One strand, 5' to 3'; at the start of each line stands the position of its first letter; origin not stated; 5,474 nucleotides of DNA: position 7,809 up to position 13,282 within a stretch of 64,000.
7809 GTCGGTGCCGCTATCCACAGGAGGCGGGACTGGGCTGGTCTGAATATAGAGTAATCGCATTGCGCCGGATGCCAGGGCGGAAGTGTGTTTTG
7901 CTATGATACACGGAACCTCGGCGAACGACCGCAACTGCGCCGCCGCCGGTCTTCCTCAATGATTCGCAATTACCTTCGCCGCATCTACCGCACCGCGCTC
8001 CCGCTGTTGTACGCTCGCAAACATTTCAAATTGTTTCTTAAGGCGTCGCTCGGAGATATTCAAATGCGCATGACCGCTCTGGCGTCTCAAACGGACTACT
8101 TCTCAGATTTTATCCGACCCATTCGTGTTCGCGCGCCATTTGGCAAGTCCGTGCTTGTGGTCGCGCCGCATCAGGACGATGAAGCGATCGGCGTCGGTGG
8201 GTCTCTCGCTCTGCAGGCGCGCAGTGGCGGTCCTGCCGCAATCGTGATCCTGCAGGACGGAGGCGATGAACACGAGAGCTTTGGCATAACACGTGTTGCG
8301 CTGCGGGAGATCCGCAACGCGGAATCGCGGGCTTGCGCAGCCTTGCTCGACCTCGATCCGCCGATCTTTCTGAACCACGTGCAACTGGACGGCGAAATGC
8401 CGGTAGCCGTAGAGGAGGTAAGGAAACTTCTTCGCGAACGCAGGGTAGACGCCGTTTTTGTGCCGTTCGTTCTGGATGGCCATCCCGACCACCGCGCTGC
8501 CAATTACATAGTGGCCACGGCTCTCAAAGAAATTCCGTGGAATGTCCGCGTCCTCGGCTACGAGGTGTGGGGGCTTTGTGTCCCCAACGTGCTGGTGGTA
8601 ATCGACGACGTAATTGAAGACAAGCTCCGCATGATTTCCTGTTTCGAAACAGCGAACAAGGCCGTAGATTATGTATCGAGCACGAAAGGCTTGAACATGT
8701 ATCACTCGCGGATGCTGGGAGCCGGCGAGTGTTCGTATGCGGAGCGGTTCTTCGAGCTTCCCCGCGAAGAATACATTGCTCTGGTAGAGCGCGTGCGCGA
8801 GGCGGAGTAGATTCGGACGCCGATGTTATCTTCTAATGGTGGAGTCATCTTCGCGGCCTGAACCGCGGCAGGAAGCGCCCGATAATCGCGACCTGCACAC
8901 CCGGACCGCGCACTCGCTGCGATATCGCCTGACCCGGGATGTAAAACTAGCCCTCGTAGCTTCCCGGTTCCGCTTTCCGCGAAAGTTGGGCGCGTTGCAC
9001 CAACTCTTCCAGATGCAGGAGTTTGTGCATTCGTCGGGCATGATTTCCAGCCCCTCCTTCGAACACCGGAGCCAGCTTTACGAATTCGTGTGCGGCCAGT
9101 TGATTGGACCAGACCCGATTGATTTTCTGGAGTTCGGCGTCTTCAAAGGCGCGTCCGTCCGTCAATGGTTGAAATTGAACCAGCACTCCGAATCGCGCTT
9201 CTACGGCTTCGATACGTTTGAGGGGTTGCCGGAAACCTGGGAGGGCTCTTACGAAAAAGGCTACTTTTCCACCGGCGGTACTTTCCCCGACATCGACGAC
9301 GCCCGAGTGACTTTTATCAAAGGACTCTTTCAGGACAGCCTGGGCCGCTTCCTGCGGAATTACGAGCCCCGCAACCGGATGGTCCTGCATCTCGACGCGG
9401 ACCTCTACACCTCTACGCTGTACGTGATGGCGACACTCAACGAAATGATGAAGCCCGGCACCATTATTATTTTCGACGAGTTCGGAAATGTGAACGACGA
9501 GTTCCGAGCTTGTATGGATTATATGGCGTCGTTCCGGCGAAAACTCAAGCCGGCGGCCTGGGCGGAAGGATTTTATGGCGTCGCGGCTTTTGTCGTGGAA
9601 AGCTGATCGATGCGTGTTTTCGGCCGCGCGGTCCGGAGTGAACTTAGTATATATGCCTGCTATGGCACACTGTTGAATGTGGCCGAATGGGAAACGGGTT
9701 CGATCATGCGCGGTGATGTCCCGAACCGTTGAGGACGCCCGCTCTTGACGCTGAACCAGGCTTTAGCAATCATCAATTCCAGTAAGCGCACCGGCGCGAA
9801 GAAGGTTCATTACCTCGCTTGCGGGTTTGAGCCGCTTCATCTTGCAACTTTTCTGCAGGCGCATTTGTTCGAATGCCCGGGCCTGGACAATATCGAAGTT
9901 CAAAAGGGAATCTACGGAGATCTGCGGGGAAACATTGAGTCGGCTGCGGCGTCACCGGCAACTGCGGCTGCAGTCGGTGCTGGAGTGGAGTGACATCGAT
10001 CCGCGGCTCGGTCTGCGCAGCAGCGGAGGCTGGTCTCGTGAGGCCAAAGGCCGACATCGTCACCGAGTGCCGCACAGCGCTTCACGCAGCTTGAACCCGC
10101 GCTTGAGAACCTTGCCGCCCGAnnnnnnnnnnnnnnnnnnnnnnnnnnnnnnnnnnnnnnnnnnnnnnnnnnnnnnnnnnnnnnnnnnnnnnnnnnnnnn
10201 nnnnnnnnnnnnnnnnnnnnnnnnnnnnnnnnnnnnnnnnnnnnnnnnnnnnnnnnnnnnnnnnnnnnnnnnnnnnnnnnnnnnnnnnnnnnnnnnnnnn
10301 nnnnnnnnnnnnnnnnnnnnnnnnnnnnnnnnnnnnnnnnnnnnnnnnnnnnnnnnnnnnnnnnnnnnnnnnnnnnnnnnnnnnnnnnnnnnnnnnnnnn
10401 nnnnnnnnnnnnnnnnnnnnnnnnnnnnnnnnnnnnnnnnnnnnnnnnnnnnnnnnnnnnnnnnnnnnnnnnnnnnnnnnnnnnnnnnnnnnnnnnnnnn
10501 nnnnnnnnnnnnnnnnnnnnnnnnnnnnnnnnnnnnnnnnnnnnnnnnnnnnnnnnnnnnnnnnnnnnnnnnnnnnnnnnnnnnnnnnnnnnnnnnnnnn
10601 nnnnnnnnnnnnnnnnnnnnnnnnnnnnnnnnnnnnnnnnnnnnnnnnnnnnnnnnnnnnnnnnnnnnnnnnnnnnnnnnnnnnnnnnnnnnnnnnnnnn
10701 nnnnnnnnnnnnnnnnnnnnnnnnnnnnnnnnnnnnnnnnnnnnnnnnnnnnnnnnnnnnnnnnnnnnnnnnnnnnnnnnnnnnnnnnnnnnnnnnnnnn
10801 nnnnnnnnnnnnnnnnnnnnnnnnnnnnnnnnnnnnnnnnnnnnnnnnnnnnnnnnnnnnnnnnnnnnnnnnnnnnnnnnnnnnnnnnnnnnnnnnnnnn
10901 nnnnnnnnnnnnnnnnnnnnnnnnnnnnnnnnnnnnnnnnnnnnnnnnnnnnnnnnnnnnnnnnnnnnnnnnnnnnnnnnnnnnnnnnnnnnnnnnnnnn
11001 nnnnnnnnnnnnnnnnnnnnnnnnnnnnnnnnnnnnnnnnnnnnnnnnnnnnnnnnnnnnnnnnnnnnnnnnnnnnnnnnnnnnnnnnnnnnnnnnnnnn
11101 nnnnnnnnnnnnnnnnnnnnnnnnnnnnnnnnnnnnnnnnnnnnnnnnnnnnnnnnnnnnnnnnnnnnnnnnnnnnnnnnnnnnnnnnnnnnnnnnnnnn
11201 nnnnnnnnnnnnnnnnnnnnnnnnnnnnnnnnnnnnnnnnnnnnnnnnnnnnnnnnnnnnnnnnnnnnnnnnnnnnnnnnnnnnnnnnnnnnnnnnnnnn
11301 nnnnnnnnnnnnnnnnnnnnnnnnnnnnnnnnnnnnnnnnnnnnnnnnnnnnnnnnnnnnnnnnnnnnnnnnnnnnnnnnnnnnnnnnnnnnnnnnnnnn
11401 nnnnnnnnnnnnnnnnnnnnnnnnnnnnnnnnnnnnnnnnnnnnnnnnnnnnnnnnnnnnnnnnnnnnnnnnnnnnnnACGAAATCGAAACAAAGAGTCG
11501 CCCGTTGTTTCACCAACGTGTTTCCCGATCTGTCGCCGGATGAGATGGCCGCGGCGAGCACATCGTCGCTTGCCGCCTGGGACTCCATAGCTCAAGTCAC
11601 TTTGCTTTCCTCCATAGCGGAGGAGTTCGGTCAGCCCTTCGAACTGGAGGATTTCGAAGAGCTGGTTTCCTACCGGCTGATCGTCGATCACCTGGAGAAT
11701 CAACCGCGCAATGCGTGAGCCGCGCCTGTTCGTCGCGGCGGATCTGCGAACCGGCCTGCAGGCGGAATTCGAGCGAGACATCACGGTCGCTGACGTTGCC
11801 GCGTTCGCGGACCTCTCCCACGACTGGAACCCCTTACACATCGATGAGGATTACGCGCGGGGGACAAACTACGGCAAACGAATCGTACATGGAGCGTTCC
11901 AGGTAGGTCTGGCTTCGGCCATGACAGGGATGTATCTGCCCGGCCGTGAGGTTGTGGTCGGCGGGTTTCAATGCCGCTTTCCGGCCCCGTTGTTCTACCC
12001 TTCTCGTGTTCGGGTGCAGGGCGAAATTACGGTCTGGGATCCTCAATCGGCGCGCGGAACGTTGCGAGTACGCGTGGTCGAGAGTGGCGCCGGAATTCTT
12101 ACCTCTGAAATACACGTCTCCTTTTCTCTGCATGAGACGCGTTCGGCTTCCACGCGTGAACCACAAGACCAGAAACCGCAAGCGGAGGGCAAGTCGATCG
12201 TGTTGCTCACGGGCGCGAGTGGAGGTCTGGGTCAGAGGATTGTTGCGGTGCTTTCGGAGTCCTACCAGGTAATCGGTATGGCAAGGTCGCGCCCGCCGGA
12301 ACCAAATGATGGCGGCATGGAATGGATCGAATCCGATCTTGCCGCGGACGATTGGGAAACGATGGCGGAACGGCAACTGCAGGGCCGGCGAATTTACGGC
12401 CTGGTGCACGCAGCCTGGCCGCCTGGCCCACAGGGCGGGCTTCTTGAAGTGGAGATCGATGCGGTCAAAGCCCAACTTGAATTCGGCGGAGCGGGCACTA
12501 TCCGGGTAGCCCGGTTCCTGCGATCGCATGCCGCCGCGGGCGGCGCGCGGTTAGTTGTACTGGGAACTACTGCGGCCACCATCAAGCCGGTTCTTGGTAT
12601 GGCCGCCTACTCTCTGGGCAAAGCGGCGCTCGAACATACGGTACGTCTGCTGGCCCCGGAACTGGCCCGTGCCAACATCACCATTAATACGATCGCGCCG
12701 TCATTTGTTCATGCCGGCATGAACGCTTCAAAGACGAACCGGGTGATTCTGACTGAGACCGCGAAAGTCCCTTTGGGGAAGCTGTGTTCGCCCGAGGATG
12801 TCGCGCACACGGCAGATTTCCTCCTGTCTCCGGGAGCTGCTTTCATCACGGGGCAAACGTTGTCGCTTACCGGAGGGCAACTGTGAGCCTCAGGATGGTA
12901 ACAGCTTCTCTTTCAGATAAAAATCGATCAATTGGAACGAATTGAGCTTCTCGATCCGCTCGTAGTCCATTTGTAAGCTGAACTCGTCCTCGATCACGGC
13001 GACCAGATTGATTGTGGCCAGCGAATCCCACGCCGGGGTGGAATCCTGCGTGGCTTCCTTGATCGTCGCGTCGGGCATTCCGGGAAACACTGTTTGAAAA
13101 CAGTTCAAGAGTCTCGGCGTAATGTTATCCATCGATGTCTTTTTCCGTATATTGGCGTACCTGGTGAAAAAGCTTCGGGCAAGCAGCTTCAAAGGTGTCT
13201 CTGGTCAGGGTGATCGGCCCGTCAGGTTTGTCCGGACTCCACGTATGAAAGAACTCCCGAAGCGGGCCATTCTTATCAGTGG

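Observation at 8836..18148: Twin FkbH-like/ACP loading modules with MaoC-SDR fusion, TylF methyltransferases and large GNAT-type proteins inside a glycan locus, with no PKS in the window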

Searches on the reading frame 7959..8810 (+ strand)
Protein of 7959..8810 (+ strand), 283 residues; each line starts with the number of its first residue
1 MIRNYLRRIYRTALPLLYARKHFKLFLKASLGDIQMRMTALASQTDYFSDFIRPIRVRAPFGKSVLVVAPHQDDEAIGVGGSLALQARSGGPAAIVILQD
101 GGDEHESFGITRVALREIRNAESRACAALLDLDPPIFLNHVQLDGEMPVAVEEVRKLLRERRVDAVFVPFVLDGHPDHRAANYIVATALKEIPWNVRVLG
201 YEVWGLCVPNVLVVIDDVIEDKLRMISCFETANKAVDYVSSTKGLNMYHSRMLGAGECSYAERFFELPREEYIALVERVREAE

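Call 77: search_protein_families(library=ncbifam, max_evalue=0.001, proteins=[window:7959-8810:+])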
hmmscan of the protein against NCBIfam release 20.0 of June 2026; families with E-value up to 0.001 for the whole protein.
window:7959-8810:+ (283 aa): 2 families
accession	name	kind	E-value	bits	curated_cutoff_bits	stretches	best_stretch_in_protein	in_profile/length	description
TIGR04001.1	thiol_BshB1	equivalog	1.5e-13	51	182.5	1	65-232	4-178/226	bacillithiol biosynthesis deacetylase BshB1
TIGR04000.1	thiol_BshB2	equivalog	4.2e-09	36.4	195.25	1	64-226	2-178/217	bacillithiol biosynthesis deacetylase BshB2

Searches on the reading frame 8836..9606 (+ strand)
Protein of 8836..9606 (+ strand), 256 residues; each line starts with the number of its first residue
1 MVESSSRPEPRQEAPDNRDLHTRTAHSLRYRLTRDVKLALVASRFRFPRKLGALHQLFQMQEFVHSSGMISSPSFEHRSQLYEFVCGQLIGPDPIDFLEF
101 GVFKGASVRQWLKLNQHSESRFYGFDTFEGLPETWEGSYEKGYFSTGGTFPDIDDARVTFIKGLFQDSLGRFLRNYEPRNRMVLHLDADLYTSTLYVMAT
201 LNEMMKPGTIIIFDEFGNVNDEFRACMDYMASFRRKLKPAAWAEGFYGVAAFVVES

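Call 4: search_protein_families(library=pfam, proteins=[window:8836-9606:+], max_evalue=0.01)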
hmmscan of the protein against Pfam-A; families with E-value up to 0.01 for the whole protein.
window:8836-9606:+ (256 aa): 2 families
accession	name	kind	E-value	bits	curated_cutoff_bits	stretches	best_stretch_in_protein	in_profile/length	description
PF05711.17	TylF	-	3.4e-16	59.7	23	1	152-235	169-244/264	Macrocin-O-methyltransferase (TylF)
PF13578.12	Methyltransf_24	-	1.4e-10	42.4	26.3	1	98-215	1-104/105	Methyltransferase domain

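Call 5: search_protein_families(library=ncbifam, proteins=[window:8836-9606:+], max_evalue=0.01)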
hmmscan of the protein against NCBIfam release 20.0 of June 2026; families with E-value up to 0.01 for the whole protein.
window:8836-9606:+ (256 aa): 0 families

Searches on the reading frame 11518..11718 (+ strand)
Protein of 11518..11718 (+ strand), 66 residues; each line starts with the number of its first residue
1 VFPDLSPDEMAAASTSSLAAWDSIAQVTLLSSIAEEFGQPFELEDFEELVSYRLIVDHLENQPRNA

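Call 4: search_protein_families(library=pfam, proteins=[window:11518-11718:+], max_evalue=0.01)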
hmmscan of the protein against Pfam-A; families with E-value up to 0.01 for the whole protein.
window:11518-11718:+ (66 aa): 1 family
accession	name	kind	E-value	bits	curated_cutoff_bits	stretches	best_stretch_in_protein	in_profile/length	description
PF00550.31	PP-binding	-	0.00028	21.5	20.8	1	22-59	30-67/67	Phosphopantetheine attachment site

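Call 5: search_protein_families(library=ncbifam, proteins=[window:11518-11718:+], max_evalue=0.01)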
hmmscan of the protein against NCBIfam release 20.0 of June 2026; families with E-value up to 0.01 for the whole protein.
window:11518-11718:+ (66 aa): 0 families

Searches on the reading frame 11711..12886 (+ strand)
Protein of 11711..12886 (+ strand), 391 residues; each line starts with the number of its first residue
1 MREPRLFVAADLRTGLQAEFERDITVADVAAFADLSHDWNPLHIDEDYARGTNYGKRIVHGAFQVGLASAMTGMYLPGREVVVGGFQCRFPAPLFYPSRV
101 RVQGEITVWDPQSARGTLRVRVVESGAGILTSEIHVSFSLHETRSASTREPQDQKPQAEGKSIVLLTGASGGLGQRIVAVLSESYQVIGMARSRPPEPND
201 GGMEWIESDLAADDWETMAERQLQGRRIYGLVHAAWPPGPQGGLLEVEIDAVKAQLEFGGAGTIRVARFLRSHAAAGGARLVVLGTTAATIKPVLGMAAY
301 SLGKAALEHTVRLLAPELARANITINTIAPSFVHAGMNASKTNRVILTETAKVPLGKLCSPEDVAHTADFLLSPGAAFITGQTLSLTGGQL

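Call 4: search_protein_families(library=pfam, proteins=[window:11711-12886:+], max_evalue=0.01)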
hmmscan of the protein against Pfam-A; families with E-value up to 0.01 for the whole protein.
window:11711-12886:+ (391 aa): 4 families
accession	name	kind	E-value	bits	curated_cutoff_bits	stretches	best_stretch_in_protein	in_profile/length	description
PF13561.12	adh_short_C2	-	1.9e-25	90.3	27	1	222-389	66-234/236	Enoyl-(Acyl carrier protein) reductase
PF01575.25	MaoC_dehydratas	-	2.3e-18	66.4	27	1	15-107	9-102/123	MaoC like domain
PF00106.31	adh_short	-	1.9e-12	47.5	26.6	1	163-342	2-191/195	short chain dehydrogenase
PF01370.27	Epimerase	-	0.0073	16.2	20.9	0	164-235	1-72/240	NAD dependent epimerase/dehydratase family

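Call 5: search_protein_families(library=ncbifam, proteins=[window:11711-12886:+], max_evalue=0.01)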
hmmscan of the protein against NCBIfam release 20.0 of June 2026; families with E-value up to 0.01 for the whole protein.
window:11711-12886:+ (391 aa): 199 families (the best 25 are shown)
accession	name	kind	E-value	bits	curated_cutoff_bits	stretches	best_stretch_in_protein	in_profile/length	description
NF009466.0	PRK12826.1-2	subfamily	8.1e-24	84.4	222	1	163-390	5-244/248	3-oxoacyl-ACP reductase FabG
NF047420.2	EF_P_mod_YmfI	equivalog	1.1e-23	84.2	238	1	299-389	144-234/236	elongation factor P 5-aminopentanone reductase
NF005753.0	PRK07577.1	equivalog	1.5e-22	80.3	310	1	162-389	4-231/237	SDR family oxidoreductase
NF009464.0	PRK12824.1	subfamily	1.9e-22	80.2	269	1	270-390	123-242/245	3-oxoacyl-ACP reductase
NF005559.1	PRK07231.1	subfamily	4.7e-22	78.7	215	1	231-390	84-247/249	glucose 1-dehydrogenase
TIGR01830.1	3oxo_ACP_reduc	equivalog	1.8e-21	77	297.75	1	295-389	143-237/239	3-oxoacyl-[acyl-carrier-protein] reductase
NF004197.0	PRK05653.1-1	equivalog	7.3e-21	74.9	332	1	293-389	149-245/249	3-oxoacyl-ACP reductase FabG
NF005893.0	PRK07856.1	equivalog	9.6e-21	74.2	255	1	161-389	9-240/255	SDR family oxidoreductase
TIGR01829.1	AcAcCoA_reduct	subfamily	1.1e-20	74.3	302.1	1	291-390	141-240/242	acetoacetyl-CoA reductase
NF004200.0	PRK05653.1-5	equivalog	1.1e-20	74.2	273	1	279-389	133-240/242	3-oxoacyl-ACP reductase FabG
NF004199.0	PRK05653.1-4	equivalog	2.6e-20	73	301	1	295-389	150-244/247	3-oxoacyl-ACP reductase FabG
NF005095.0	PRK06523.1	subfamily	2.9e-20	72.9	231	1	159-390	9-257/261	oxidoreductase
NF005909.0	PRK07890.1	subfamily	6.7e-20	71.4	258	1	227-390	84-257/260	short chain dehydrogenase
NF004198.0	PRK05653.1-3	equivalog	4.5e-19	68.9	296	1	282-390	139-246/248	3-oxoacyl-ACP reductase FabG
NF053542.1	FlxB_rubin_SDR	equivalog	8.5e-19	68.2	340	1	287-389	139-238/239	flexirubin biosynthesis SDR family reductase FlxB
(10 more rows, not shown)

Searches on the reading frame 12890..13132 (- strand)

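Call 4: search_protein_families(library=pfam, proteins=[window:12890-13132:-], max_evalue=0.01)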
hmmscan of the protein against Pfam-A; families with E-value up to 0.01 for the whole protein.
window:12890-13132:- (80 aa): 0 families

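Call 5: search_protein_families(library=ncbifam, proteins=[window:12890-13132:-], max_evalue=0.01)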
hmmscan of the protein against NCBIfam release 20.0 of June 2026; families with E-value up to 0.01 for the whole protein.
window:12890-13132:- (80 aa): 5 families
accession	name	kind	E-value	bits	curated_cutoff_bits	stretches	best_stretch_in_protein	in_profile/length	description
NF002148.0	PRK00982.1-2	subfamily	8.8e-05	22.3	71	1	36-76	37-77/79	acyl carrier protein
NF002149.0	PRK00982.1-3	equivalog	0.00016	21.6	106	1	36-71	36-72/78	acyl carrier protein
NF009104.0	PRK12449.1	equivalog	0.00017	21.5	70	1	33-76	35-78/80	acyl carrier protein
TIGR00517.1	acyl_carrier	equivalog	0.00065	19.5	70.45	1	35-68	35-68/77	acyl carrier protein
NF002150.0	PRK00982.1-4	subfamily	0.0026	18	66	1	36-75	38-77/80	acyl carrier protein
